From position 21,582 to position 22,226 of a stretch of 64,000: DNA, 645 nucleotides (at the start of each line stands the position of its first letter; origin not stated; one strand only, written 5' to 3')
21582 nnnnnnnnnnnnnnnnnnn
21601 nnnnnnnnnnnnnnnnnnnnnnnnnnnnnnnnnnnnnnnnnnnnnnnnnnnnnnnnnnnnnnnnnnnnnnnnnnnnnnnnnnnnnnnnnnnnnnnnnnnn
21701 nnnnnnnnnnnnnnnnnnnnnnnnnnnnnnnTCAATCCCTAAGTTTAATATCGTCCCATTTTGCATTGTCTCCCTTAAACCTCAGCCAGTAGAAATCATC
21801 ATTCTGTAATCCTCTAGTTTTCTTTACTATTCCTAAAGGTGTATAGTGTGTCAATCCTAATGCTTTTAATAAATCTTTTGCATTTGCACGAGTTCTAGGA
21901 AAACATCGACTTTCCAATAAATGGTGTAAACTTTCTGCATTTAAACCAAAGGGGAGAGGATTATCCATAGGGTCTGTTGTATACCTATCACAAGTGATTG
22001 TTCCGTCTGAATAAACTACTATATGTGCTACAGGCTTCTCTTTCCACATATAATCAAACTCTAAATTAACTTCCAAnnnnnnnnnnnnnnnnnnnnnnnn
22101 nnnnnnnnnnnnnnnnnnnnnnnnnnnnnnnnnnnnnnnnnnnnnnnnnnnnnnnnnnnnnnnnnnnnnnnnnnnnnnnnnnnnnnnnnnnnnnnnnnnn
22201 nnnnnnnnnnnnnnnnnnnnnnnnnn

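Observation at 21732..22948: Two paralogous HipA-like kinases (second at 1734-2504), one overlapping a small downstream gene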

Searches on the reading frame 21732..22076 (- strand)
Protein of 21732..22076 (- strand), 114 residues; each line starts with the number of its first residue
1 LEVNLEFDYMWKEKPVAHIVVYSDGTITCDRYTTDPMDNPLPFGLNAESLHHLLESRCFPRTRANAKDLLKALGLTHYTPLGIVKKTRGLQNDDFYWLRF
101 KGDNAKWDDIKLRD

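Call 3: search_protein_families(library=pfam, proteins=[window:21732-22076:-], max_evalue=1)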
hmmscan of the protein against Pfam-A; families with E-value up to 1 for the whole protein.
window:21732-22076:- (114 aa): 0 families

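Call 4: search_protein_families(library=ncbifam, proteins=[window:21732-22076:-], max_evalue=1)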
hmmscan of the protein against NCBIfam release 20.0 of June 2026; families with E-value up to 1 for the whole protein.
window:21732-22076:- (114 aa): 0 families

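Call 15: find_homologous_proteins(query=window:21732-22076:-, max_evalue=0.01)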
Query window:21732-22076:- (114 aa): 9 proteins with E <= 0.01 among 9 candidates.
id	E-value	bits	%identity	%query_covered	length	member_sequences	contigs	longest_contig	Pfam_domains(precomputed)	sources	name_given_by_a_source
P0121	2.4e-73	262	97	100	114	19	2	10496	-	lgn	-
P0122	1.2e-53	198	74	100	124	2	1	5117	-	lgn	-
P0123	8.3e-47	176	68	99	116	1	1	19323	-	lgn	-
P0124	1.3e-46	176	71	92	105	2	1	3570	-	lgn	-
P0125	3.1e-46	174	68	99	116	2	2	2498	-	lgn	-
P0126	8.4e-45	170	66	99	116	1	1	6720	-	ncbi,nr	ncbi:hypothetical protein IZY60_15155 [Lutibacter sp. B2]|nr:hypothetical protein [Lutibacter sp. B2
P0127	8.1e-39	150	60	97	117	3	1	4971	-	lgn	-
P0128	9.7e-36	141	55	99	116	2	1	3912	-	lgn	-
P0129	4.4e-17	80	63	52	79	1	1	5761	-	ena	-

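Call 18: search_solved_structures(query=window:21732-22076:-, max_evalue=10, show_alignments=3)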
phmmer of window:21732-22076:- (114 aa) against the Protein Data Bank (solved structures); distinct sequences matched with E-value up to 10: 0.

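Call 21: search_protein_families(library=phrogs, proteins=[window:21732-22076:-], max_evalue=0.001)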
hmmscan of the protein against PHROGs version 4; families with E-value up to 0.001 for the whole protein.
window:21732-22076:- (114 aa): 0 families

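Call 32: search_protein_representatives(alignment_id=A1)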
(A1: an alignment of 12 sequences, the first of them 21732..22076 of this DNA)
Query: 12 sequences, 116 profile positions. Proteins with E-value up to 0.001 (for the whole library): 1541; up to 1e-10: 417; up to 1e-30: 1. The best 150 are listed.
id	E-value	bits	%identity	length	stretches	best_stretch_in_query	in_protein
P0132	2.5e-40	153.1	-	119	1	3-116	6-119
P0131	2.5e-29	117.6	-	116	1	3-107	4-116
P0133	3.5e-27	110.7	-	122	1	3-112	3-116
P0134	2.7e-26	107.8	-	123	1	6-112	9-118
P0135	7.1e-26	106.5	-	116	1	7-115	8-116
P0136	3.3e-25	104.3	-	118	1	7-116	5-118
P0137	7.2e-25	103.2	-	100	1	29-116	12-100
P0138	9.8e-25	102.8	-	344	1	8-115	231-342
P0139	1.1e-24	102.6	-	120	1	6-116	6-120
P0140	1.7e-24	102.0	-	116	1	7-114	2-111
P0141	6.5e-24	100.1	-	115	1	8-116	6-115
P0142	1.4e-23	99.1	-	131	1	6-113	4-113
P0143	2.0e-23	98.5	-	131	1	6-116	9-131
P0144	2.5e-23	98.3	-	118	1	1-115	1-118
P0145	3.9e-23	97.6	-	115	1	10-115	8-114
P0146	4.4e-23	97.5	-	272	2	8-115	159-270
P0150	1.0e-22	96.3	-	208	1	6-116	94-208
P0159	2.3e-21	91.9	-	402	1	8-115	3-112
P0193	3.6e-19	84.8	-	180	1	6-115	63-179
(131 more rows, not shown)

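Call 33: search_protein_families(library=pfam, proteins=[P0138, P0159, P0146, P0150, P0193, P0132, P0133, P0134], max_evalue=0.1)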
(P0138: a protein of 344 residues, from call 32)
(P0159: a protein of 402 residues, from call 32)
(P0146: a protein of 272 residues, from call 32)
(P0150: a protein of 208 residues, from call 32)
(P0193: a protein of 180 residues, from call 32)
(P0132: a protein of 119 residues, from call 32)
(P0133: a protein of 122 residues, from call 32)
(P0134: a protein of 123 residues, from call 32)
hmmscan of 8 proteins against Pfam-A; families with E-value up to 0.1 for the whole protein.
P0138 (344 aa): 2 families
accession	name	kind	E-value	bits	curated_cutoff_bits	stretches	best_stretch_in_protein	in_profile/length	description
PF22877.3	RRM_Thc1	-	0.06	13.8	23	0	223-252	19-48/75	Thc1, RRM domain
PF09093.17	Lyase_catalyt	-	0.067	12.8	25.1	0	62-158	33-130/359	Lyase, catalytic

P0159 (402 aa): 1 family
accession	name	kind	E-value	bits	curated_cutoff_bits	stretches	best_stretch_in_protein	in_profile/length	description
PF07804.18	HipA_C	-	0.04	14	30.5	1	243-306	99-160/213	HipA-like C-terminal domain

P0146 (272 aa): 0 families

P0150 (208 aa): 1 family
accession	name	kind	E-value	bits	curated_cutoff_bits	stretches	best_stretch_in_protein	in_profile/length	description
PF22266.2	DUF6953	-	0.0063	17.1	27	1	96-135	15-54/74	Family of unknown function (DUF6953)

P0193 (180 aa): 1 family
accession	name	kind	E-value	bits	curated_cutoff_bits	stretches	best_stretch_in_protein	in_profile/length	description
PF07407.17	Seadorna_VP6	-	0.035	13.6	27.2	1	7-105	127-223/399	Seadornavirus VP6 protein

P0132 (119 aa): 1 family
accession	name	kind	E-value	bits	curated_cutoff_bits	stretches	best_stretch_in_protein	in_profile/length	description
PF06855.17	YozE_SAM_like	-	0.064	13.9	25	0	53-79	19-45/66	YozE SAM-like fold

P0133 (122 aa): 0 families

P0134 (123 aa): 0 families

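Call 39: predict_structure(alignment_id=A1)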
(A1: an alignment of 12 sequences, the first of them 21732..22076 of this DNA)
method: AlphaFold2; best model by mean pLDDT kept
length: 114 residues; sequences in the alignment: 12
mean_pLDDT: 77.1   pTM: 0.70
mean pLDDT of the five models: 77.1, 67.6, 62.1, 53.1, 51.0
residues with pLDDT >= 90: 18; 70-90: 73; 50-70: 10; < 50: 13
segments of 3 or more residues with pLDDT < 50: 103-114
pLDDT, mean of each block of 10 residues (from residue 1): 83 89 90 89 91 82 79 81 68 68 45 33
secondary structure, 60 per line:
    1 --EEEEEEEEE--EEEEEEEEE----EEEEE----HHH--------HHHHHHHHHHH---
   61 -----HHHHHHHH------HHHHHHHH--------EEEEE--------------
elements in order: E3-11 E14-22 E27-31 H47-57 H66-73 H80-87 E96-100

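Call 43: search_solved_structures(query=A3, max_evalue=10, show_alignments=4)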
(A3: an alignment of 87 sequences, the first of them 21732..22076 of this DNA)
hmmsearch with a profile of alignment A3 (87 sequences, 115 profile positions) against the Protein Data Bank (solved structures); distinct sequences matched with E-value up to 10: 3.
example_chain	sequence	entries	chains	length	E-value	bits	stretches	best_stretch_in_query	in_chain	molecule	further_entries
4yly_A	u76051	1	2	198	0.43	13.8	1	63-109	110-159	Peptidyl-tRNA hydrolase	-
8ba1_B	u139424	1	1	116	0.92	12.7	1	86-107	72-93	Cleavage and polyadenylation specificity factor subunit 2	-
3rf1_A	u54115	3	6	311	1.2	12.4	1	94-113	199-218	Glycyl-tRNA synthetase alpha subunit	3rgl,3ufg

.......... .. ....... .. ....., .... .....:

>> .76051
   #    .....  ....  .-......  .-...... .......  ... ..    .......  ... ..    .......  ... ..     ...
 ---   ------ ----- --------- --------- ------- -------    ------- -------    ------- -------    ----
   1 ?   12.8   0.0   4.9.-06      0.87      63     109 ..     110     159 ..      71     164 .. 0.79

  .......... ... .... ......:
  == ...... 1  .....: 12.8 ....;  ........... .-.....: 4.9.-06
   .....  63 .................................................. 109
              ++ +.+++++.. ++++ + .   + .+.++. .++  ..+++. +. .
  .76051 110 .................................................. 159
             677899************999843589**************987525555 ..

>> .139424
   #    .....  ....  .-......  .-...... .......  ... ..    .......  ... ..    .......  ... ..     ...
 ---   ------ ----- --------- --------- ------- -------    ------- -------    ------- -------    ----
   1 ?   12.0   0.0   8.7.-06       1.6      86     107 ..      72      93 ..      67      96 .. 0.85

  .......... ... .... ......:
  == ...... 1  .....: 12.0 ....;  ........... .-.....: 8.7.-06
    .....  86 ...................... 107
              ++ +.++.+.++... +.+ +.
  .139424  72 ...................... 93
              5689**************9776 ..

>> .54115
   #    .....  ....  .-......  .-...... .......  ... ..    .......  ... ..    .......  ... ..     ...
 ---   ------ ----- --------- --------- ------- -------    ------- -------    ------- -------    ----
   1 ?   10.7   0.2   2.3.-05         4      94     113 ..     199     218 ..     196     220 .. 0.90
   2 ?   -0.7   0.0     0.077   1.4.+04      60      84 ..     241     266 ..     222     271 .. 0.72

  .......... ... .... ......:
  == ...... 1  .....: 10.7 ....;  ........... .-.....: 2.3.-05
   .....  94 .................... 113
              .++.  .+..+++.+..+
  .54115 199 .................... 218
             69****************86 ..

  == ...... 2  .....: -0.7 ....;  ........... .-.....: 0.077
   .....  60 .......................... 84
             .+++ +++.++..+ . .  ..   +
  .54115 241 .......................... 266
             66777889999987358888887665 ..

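Call 44: search_protein_families(library=pfam, alignment_id=A3, max_evalue=1)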
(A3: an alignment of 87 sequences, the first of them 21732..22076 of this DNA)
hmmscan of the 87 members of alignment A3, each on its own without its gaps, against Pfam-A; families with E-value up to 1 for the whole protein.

A. member 1, window:21732-22076:- (114 aa): 0 families

B. families by the number of members that match (of 87 scanned): 30 families (the first 25 are shown)
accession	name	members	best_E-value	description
PF06855.17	YozE_SAM_like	3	0.05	YozE SAM-like fold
PF24644.1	DUF7638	2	0.05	Domain of unknown function (DUF7638)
PF15890.11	Peptidase_Mx1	1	0.0017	Putative zinc-binding metallo-peptidase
PF14732.11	UAE_UbL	1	0.0025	Ubiquitin/SUMO-activating enzyme ubiquitin-like domain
PF18517.6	LZ3wCH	1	0.023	Leucine zipper with capping helix domain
PF04351.19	PilP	1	0.023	Pilus assembly protein, PilP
PF23316.1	Ig_DLEC1_6th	1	0.026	DLEC1 sixth Ig-like domain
PF05741.18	zf-nanos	1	0.041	Nanos RNA binding domain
PF03078.20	ATHILA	1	0.049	ATHILA ORF-1 family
PF13499.12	EF-hand_7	1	0.059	EF-hand domain pair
PF13897.11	GOLD_2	1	0.059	Golgi-dynamics membrane-trafficking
PF01465.25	GRIP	1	0.063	GRIP domain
PF19570.5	DUF6088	1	0.079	Family of unknown function (DUF6088)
PF20384.3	DUF6679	1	0.11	Family of unknown function (DUF6679)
PF09447.15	Cnl2_NKP2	1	0.12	Cnl2/NKP2 family protein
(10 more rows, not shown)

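Call 60: search_protein_families(library=padloc, proteins=[window:21732-22076:-], max_evalue=0.01)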
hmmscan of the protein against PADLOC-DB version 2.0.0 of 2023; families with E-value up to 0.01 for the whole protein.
window:21732-22076:- (114 aa): 0 families

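Call 62: search_protein_families(library=padloc, alignment_id=A3, max_evalue=0.01)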
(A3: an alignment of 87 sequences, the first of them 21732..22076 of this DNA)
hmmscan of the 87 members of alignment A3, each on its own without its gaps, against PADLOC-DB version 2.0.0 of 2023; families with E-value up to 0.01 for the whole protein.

A. member 1, window:21732-22076:- (114 aa): 0 families

B. families by the number of members that match (of 87 scanned): 7 families
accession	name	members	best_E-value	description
PDLC04347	PDC-M03B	22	1.1e-05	-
PDLC04349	PDC-M03B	19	5.4e-06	-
PDLC04352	PDC-M03B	17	6e-07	-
PDLC04348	PDC-M03B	9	0.001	-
PDLC04346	PDC-M03B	8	0.00021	-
PDLC03082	Specificity_I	1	0.007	Type I specificity subunit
PDLC03188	Specificity_I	1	0.0074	Type I specificity subunit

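Call 88: search_protein_families(library=pfam, proteins=[P0159], max_evalue=1)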
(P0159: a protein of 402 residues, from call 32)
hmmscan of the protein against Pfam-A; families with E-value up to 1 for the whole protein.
P0159 (402 aa): 2 families
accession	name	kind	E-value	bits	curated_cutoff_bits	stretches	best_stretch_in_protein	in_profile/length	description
PF07804.18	HipA_C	-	0.04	14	30.5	1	243-306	99-160/213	HipA-like C-terminal domain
PF09421.15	FRQ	-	0.27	9.7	26.6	1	302-360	642-699/983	Frequency clock protein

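Call 92: fold_search(model_id=the predicted structure, library=pdb)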
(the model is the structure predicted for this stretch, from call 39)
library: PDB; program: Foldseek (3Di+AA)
matches with E <= 10: 302; with E <= 0.001: 0
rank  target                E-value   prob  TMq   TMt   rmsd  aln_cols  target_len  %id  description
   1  2wiu_C                9.5e-02  0.93  0.46  0.17   5.7       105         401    8  Mercury-modified bacterial persistence regulator hipBA (released 2009-07-28)
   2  3dnv_A                1.2e-01  0.92  0.49  0.18   5.1       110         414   11  MDT Protein (released 2009-01-27)
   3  3tpb                  3.6e-01  0.69  0.45  0.17   5.9       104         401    9  Structure of HipA(S150A) (released 2012-10-03)
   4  3tpe                  5.9e-01  0.66  0.49  0.18   5.0       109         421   10  The phipa p3121 structure (released 2012-10-03)
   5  3tpt_A                7.1e-01  0.51  0.46  0.17   5.2       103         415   11  Structure of HipA(D309Q) bound to ADP (released 2012-10-03)
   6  8adc_A                8.0e-01  0.20  0.31  0.19  11.0       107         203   11  Viral tegument-like DUBs (released 2023-02-15)
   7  2wiu_A                1.0e+00  0.35  0.45  0.16   5.9       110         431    7  Mercury-modified bacterial persistence regulator hipBA (released 2009-07-28)
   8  3fbr_A                1.2e+00  0.30  0.45  0.16   5.8       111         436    8  structure of HipA-amppnp-peptide (released 2009-02-10)
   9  8ezr_A                1.3e+00  0.44  0.51  0.56   5.5       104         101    8  Crystal structure of the HipS(Lp)-HipT(Lp) complex from Legionella pneumophila, native protein (released 2023-09-27)
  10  3tpd                  1.4e+00  0.38  0.47  0.18   5.0       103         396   11  Structure of pHipA, monoclinic form (released 2012-10-03)
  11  3dnt_A                1.6e+00  0.35  0.47  0.17   5.0       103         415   11  structures of MDT proteins (released 2009-01-27)
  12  3dnu                  1.6e+00  0.33  0.46  0.17   5.1       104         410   10  structure of MDT protein (released 2009-01-27)
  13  1nlz_B                1.8e+00  0.08  0.18  0.08   9.6        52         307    8  Crystal structure of unliganded traffic ATPase of the type IV secretion system of helicobacter pylori (released 2003-05-06)
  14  3hzi_A                1.9e+00  0.28  0.47  0.17   5.8       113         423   10  Structure of mdt protein (released 2009-07-28)
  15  3tpt_B                2.0e+00  0.21  0.42  0.15   6.1       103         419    8  Structure of HipA(D309Q) bound to ADP (released 2012-10-03)
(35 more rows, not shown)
